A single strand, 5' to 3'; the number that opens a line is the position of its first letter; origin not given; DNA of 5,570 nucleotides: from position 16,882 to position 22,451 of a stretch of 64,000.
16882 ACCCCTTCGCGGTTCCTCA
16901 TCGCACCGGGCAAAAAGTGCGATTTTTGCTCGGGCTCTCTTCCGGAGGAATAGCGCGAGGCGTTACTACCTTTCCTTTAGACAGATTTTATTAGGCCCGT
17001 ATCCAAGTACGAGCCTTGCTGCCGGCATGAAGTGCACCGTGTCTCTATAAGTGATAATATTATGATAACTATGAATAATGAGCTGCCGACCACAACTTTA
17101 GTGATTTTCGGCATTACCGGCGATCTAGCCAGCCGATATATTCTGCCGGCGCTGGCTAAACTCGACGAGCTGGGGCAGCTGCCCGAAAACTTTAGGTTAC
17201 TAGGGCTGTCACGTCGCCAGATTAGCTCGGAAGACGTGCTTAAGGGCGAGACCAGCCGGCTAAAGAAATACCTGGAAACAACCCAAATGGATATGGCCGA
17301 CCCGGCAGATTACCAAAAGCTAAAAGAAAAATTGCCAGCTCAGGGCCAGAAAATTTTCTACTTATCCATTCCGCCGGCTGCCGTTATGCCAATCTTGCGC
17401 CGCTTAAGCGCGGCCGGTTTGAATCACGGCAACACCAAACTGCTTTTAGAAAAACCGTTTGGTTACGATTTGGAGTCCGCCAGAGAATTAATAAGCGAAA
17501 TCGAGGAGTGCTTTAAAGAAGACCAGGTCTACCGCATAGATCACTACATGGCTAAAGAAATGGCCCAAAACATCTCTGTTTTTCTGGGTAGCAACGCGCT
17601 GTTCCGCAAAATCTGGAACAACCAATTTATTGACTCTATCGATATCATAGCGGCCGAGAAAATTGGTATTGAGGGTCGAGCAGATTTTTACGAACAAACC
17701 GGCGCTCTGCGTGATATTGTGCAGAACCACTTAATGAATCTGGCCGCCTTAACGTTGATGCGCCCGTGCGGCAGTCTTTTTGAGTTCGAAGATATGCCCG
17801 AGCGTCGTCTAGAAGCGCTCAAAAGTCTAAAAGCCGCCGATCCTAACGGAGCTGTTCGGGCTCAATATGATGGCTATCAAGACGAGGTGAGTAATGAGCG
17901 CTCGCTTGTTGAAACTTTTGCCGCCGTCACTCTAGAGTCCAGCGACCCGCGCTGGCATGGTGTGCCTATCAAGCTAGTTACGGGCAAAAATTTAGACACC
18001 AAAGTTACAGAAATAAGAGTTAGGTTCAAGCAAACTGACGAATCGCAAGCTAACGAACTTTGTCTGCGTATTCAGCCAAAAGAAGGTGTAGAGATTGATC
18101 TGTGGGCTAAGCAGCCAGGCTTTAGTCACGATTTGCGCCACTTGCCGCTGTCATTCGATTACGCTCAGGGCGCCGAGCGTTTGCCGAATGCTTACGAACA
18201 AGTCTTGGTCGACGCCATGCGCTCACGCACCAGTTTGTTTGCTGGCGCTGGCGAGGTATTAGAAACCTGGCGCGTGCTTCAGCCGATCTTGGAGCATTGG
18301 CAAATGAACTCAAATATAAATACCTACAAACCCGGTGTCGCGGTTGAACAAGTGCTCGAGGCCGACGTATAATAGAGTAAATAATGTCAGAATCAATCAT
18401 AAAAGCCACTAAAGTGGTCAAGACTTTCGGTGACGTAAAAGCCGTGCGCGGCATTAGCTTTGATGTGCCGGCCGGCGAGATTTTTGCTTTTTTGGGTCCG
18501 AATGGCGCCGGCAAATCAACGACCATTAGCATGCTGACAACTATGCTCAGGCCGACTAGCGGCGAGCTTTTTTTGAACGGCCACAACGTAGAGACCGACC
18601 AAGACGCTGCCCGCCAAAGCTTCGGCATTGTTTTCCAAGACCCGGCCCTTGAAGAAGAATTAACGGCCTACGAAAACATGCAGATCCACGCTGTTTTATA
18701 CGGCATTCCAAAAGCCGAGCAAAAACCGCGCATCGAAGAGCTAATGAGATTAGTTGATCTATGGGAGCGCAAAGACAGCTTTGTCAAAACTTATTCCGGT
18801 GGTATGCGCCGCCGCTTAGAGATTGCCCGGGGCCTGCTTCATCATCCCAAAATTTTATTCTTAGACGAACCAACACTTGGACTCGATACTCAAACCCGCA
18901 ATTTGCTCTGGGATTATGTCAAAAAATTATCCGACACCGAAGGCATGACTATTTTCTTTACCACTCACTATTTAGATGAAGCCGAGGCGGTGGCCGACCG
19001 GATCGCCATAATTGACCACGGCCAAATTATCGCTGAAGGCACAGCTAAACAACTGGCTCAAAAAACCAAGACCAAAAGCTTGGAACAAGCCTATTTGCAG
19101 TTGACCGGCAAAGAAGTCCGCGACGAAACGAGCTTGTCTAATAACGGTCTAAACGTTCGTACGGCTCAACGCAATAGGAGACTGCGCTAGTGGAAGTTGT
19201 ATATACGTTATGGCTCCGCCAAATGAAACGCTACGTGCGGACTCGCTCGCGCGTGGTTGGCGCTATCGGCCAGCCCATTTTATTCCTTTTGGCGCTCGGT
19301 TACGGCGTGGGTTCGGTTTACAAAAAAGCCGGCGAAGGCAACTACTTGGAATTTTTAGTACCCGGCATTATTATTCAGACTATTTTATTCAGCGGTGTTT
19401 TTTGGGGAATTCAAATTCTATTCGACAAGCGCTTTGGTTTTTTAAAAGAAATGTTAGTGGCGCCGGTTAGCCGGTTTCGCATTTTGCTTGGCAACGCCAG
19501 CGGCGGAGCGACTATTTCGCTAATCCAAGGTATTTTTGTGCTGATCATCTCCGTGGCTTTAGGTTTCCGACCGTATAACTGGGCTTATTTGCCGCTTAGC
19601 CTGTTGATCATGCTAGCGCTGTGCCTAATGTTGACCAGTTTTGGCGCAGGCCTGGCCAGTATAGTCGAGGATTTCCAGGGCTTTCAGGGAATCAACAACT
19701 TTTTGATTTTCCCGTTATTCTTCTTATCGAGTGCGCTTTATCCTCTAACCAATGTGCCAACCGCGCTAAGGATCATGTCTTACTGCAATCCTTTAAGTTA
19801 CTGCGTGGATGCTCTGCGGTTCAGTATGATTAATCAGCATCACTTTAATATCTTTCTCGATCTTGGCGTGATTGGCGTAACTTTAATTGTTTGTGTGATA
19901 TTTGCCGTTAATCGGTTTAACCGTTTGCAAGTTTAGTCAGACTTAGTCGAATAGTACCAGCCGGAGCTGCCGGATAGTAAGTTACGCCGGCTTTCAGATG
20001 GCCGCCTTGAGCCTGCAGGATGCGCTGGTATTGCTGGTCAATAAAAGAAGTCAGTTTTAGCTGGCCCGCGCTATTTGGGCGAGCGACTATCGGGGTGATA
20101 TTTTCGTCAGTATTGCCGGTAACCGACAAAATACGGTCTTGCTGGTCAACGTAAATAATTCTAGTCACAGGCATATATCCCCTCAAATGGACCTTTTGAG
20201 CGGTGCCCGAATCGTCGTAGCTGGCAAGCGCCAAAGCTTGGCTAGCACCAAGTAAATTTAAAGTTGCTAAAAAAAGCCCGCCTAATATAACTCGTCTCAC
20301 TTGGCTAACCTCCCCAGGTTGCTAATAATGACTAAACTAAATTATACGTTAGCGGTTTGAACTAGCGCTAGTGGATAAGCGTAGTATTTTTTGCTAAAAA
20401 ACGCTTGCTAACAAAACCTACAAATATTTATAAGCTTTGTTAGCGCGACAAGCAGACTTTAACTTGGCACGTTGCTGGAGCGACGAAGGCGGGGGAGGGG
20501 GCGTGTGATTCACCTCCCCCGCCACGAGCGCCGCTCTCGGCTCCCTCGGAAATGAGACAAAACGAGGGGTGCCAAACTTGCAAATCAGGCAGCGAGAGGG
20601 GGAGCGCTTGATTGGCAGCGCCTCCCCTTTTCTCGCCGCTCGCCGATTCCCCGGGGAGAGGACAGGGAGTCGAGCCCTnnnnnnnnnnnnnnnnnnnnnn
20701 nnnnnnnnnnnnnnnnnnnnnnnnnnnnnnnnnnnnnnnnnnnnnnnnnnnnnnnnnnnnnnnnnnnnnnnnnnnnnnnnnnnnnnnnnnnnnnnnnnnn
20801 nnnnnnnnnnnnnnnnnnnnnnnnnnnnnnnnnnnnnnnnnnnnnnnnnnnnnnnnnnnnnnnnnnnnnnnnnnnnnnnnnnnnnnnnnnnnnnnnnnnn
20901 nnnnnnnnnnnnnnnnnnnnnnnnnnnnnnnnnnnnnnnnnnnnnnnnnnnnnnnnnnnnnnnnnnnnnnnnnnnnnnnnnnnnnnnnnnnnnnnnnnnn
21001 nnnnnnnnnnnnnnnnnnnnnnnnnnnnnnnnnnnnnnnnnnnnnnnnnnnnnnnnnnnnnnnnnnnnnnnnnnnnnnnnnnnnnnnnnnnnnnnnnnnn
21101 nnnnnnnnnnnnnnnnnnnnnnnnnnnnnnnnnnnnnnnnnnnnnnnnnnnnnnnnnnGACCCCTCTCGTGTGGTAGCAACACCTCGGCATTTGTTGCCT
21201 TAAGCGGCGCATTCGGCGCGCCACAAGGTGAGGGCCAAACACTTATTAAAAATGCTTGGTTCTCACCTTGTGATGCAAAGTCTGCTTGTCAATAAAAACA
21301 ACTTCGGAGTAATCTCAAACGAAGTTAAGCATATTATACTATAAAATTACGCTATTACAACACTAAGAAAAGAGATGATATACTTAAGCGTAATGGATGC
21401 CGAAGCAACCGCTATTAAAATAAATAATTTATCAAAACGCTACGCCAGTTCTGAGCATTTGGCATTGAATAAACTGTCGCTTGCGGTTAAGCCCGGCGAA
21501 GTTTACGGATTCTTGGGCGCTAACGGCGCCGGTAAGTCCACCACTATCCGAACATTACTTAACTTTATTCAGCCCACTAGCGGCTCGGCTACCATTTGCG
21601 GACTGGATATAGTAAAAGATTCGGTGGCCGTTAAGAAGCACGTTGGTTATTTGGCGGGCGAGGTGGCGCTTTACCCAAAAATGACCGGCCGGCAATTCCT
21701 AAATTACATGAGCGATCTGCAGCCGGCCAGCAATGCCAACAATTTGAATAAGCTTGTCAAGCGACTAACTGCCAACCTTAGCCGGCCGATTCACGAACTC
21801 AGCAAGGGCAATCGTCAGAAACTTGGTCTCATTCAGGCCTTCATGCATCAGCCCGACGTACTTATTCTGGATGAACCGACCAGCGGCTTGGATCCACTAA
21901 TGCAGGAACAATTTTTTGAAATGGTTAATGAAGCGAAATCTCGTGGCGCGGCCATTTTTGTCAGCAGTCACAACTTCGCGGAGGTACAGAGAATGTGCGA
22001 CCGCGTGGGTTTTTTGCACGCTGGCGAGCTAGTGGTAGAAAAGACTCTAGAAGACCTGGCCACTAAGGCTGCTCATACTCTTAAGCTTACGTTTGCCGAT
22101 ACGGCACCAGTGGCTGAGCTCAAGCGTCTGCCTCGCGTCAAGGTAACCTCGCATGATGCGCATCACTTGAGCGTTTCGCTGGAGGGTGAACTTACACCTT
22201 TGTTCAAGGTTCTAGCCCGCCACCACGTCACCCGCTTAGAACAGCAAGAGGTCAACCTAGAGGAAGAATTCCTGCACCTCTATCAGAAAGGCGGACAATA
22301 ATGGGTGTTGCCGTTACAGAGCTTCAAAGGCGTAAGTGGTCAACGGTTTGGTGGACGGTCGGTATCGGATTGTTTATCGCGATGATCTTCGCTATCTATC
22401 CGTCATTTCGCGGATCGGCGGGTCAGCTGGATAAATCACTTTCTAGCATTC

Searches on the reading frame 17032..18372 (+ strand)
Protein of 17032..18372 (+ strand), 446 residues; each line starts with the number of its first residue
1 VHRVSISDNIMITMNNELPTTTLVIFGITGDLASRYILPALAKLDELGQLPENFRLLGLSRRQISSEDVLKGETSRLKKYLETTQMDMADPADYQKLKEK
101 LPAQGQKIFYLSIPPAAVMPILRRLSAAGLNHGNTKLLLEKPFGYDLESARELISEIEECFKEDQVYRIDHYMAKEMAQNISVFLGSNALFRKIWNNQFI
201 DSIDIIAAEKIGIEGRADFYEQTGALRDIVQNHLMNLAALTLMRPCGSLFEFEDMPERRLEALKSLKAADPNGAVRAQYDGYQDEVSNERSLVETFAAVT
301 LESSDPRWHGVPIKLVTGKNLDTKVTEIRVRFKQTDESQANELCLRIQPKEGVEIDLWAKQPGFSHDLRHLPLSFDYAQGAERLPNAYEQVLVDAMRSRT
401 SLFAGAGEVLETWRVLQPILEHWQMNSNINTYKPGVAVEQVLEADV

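Call 59: search_protein_families(library=pfam, proteins=[window:17032-18372:+], max_evalue=0.00001)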
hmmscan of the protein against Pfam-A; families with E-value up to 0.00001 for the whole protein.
window:17032-18372:+ (446 aa): 2 families
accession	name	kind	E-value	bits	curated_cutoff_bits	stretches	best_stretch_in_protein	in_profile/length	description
PF02781.21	G6PD_C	-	1.4e-68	231.6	27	1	187-435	6-277/296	Glucose-6-phosphate dehydrogenase, C-terminal domain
PF00479.28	G6PD_N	-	1.6e-43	149.9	22.1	1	24-180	1-183/183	Glucose-6-phosphate dehydrogenase, NAD binding domain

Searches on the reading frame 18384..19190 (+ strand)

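Call 60: search_protein_families(library=pfam, proteins=[window:18384-19190:+], max_evalue=0.00001)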
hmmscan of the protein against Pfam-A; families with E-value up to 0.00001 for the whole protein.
window:18384-19190:+ (268 aa): 3 families
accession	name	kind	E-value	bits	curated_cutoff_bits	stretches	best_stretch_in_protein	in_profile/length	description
PF00005.33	ABC_tran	-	2.7e-36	125.6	25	1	22-164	2-136/137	ABC transporter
PF13304.12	AAA_21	-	2.2e-08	34.9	27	0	152-195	253-298/304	AAA domain, putative AbiEii toxin, Type IV TA system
PF13175.12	AAA_15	-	2.5e-06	27.8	32.1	0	156-195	330-369/374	AAA ATPase domain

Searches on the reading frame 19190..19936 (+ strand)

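Call 60: search_protein_families(library=pfam, proteins=[window:19190-19936:+], max_evalue=0.00001)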
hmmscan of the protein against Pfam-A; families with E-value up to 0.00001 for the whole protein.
window:19190-19936:+ (248 aa): 2 families
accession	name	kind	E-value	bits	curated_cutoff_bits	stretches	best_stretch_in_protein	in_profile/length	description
PF01061.29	ABC2_membrane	-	3.1e-33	115.6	26.9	1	4-213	3-210/211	ABC-2 type transporter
PF12698.13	ABC2_membrane_3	-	3.5e-18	66.2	31.6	1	44-240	152-346/347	ABC-2 family transporter protein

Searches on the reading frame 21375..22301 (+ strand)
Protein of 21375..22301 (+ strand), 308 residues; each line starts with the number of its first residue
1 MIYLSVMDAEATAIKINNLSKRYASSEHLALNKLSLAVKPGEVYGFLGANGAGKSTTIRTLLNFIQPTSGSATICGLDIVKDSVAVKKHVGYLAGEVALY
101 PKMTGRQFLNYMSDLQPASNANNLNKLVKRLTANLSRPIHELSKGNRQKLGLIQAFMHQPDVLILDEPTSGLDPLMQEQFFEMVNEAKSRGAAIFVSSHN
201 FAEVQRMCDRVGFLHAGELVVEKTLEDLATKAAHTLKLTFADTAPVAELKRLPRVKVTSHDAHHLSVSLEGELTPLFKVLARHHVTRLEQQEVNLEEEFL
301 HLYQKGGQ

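Call 44: search_protein_families(library=pfam, proteins=[window:21375-22301:+], max_evalue=0.001)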
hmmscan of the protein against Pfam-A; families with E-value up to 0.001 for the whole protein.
window:21375-22301:+ (308 aa): 2 families
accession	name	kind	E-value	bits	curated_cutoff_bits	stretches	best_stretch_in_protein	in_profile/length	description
PF00005.33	ABC_tran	-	3.9e-28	99.2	25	1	31-170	1-137/137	ABC transporter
PF13304.12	AAA_21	-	1.1e-16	62.2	27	1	137-200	233-299/304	AAA domain, putative AbiEii toxin, Type IV TA system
